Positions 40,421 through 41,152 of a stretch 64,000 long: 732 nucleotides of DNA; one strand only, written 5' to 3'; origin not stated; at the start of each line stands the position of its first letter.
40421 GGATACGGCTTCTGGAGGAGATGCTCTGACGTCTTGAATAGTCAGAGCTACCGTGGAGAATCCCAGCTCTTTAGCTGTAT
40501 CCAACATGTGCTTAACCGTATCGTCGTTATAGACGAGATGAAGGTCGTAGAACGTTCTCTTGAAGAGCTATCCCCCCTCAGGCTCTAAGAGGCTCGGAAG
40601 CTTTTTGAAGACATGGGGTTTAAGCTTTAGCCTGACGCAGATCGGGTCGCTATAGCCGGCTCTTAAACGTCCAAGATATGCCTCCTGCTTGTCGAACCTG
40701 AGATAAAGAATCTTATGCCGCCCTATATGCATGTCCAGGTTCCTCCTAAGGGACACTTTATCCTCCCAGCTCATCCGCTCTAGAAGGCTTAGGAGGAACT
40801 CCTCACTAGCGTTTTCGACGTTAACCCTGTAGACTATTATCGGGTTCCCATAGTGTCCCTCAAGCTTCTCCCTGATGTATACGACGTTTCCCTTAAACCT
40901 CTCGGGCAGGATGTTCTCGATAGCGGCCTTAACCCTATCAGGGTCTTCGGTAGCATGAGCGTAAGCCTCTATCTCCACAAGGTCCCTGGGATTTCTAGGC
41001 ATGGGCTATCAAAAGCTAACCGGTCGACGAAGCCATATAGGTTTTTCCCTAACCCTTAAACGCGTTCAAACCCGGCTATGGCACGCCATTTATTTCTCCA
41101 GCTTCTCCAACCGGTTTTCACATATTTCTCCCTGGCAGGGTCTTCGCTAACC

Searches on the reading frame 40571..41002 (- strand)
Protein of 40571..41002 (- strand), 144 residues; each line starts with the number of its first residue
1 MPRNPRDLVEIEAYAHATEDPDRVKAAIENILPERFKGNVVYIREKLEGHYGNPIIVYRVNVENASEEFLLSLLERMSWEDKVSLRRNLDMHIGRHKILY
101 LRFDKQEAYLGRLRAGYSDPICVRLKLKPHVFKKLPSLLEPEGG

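Call 88: search_protein_families(library=pfam, proteins=[window:40571-41002:-], max_evalue=0.001)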
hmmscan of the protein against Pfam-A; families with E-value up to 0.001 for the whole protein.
window:40571-41002:- (144 aa): 1 family
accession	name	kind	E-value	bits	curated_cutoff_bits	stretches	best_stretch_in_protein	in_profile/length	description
PF01877.22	RNA_binding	-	1e-29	103.7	26.9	1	9-126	2-119/120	RNA binding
